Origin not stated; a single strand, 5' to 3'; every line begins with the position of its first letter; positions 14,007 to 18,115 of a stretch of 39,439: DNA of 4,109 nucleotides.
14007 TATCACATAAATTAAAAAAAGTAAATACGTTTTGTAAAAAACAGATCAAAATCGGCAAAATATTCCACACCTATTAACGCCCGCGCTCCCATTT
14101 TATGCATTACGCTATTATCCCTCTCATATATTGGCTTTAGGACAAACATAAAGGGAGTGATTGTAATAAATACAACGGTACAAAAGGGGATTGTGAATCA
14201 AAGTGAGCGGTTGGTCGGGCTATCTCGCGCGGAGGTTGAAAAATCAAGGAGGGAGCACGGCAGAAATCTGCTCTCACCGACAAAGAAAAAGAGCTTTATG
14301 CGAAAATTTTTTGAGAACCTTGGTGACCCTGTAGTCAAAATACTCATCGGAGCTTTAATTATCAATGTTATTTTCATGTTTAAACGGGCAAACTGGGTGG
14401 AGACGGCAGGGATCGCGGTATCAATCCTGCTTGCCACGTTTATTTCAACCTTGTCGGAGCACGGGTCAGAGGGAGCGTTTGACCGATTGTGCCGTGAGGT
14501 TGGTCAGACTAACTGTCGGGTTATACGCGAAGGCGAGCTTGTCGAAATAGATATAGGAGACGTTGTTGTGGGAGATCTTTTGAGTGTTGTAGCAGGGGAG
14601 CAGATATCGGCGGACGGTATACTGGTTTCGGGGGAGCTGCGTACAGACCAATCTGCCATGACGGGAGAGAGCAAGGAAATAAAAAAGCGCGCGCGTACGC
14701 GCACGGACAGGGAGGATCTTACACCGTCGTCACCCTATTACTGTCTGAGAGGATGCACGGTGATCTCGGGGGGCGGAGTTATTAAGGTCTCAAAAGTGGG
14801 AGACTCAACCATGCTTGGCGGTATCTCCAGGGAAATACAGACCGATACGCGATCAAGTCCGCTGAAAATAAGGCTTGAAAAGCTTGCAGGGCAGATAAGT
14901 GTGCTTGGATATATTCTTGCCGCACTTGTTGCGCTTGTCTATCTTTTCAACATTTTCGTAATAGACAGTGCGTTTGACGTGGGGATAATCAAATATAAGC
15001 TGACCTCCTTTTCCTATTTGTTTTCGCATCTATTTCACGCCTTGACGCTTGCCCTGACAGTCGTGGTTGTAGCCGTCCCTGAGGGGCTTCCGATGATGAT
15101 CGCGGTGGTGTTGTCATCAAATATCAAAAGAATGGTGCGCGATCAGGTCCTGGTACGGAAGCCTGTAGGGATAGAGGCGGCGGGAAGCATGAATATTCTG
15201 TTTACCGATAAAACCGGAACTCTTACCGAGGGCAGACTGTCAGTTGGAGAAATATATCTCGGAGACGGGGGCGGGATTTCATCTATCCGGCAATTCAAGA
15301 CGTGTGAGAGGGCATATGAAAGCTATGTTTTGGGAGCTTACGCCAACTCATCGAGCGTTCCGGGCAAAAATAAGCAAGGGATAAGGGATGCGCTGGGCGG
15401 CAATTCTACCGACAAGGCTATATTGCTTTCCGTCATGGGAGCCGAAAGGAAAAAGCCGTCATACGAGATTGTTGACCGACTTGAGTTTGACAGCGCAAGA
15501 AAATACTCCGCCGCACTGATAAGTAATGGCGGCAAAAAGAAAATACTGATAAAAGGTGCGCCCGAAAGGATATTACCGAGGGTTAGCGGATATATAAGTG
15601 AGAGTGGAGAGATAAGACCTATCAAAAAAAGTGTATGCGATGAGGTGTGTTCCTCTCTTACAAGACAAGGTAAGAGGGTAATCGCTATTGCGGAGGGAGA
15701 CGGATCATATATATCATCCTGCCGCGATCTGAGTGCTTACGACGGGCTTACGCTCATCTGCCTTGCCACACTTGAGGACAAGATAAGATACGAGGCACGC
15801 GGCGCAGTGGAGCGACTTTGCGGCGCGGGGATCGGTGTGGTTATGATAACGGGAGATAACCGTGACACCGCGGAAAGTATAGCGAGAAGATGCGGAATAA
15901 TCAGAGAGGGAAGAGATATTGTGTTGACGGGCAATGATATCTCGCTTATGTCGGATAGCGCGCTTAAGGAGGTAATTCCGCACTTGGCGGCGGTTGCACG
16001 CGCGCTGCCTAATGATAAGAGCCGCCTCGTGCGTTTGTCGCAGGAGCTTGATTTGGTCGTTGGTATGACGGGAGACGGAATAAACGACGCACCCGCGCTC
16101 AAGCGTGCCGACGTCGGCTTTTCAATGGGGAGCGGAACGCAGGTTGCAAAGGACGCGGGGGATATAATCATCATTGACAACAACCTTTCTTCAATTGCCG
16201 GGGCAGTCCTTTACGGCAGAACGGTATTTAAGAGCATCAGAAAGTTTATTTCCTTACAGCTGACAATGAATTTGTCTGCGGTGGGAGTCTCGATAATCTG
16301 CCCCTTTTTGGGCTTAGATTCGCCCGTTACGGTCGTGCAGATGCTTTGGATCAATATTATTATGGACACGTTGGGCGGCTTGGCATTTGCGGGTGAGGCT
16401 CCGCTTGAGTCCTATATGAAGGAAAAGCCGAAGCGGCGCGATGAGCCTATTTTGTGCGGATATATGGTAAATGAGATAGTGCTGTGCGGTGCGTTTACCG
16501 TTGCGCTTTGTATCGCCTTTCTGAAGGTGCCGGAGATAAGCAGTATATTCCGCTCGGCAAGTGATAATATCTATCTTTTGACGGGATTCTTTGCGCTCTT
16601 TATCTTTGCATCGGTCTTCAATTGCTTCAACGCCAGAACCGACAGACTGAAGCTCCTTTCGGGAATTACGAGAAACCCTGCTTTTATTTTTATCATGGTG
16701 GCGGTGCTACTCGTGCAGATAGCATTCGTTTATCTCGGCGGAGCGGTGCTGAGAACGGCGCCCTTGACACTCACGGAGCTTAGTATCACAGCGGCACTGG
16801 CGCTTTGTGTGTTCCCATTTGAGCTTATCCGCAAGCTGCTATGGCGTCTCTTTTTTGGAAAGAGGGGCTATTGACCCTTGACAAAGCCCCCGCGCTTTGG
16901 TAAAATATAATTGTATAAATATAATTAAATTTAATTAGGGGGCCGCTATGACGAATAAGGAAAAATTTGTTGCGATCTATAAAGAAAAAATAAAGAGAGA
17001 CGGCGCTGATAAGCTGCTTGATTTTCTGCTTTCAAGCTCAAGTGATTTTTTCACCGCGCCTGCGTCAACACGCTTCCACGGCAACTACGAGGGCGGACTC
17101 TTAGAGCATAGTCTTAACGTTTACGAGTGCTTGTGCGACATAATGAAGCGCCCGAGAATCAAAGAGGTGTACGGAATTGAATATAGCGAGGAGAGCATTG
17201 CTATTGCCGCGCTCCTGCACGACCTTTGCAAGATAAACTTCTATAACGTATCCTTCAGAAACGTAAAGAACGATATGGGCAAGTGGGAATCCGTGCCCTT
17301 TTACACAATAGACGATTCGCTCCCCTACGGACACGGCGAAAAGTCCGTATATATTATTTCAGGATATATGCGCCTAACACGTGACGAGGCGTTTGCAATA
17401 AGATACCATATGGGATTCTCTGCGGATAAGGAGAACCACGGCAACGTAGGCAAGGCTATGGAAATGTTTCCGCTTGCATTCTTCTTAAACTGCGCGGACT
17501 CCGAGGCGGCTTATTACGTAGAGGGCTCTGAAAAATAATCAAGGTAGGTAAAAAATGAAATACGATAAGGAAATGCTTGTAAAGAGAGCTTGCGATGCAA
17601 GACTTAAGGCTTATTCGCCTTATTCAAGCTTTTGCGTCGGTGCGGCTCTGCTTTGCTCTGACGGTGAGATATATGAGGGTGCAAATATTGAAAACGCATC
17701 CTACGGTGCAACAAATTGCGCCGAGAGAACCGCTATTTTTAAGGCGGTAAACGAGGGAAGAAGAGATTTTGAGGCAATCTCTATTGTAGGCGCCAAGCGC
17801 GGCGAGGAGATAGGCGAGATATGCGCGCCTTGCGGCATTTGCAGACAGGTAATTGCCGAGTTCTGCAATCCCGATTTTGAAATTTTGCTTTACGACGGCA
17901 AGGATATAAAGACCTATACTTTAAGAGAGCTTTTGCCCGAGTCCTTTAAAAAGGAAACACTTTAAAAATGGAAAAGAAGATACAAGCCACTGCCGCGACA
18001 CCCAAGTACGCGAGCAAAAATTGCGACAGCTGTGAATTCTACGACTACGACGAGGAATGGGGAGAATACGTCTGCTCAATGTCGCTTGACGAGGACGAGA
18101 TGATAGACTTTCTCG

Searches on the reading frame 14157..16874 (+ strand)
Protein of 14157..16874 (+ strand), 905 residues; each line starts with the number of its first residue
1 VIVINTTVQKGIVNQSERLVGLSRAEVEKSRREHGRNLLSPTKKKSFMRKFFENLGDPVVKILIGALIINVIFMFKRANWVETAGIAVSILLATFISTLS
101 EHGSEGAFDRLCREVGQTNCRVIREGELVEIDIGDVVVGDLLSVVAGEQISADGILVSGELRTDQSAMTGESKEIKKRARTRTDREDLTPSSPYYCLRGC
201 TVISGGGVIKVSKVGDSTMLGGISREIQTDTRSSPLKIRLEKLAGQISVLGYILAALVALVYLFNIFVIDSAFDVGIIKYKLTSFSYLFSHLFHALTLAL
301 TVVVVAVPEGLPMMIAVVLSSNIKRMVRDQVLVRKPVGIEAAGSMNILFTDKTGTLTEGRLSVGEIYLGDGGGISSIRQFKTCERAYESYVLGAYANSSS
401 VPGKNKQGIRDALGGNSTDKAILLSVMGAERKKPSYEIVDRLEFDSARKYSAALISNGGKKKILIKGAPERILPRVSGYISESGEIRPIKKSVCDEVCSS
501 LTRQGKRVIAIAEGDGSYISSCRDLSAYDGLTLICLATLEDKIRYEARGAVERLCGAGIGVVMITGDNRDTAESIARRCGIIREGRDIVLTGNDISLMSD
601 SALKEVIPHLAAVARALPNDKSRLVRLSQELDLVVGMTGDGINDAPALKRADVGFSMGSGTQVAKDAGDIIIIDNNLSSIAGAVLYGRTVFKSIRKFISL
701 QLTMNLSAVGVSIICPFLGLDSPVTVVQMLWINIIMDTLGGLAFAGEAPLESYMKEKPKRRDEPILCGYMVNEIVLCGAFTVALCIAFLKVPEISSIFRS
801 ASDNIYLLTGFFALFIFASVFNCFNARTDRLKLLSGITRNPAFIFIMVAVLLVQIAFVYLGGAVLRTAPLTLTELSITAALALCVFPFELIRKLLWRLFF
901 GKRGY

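Call 73: search_protein_families(library=pfam, proteins=[window:14157-16874:+], max_evalue=0.00001)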
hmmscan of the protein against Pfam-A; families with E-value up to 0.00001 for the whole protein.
window:14157-16874:+ (905 aa): 5 families
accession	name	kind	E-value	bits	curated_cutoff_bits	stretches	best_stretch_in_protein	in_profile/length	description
PF00122.25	E1-E2_ATPase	-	7.7e-34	117.2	28.1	1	117-328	4-180/181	E1-E2 ATPase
PF00689.26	Cation_ATPase_C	-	1.6e-33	116.4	27.3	1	722-895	2-175/175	Cation transporting ATPase, C-terminus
PF00702.32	Hydrolase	-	4e-13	50.6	26.4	1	523-652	78-191/191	haloacid dehalogenase-like hydrolase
PF00690.31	Cation_ATPase_N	-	4.9e-11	42.6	20.4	1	20-69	19-68/69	Cation transporter/ATPase, N-terminus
PF13246.12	Cation_ATPase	-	2.3e-09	37.6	21.7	1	396-477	3-89/91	Cation transport ATPase (P-type)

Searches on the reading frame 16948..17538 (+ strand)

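Call 73: search_protein_families(library=pfam, proteins=[window:16948-17538:+], max_evalue=0.00001)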
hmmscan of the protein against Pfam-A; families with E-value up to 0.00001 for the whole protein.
window:16948-17538:+ (196 aa): 1 family
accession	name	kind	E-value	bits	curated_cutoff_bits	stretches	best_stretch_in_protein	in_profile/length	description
PF01966.28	HD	-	1.4e-06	29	22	1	52-185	2-112/116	HD domain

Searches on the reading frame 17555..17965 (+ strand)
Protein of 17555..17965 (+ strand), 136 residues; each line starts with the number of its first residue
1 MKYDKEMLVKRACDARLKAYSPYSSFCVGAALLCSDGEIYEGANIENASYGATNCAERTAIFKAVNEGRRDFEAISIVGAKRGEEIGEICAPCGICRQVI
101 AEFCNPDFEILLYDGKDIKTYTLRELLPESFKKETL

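Call 73: search_protein_families(library=pfam, proteins=[window:17555-17965:+], max_evalue=0.00001)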
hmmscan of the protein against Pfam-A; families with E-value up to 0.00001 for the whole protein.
window:17555-17965:+ (136 aa): 2 families
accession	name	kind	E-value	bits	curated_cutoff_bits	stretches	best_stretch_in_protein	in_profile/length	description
PF00383.29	dCMP_cyt_deam_1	-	1.4e-18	67.1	25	1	5-104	4-94/102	Cytidine and deoxycytidylate deaminase zinc-binding region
PF08211.18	dCMP_cyt_deam_2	-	1.7e-10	41.7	25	1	5-76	41-111/130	Cytidine and deoxycytidylate deaminase zinc-binding region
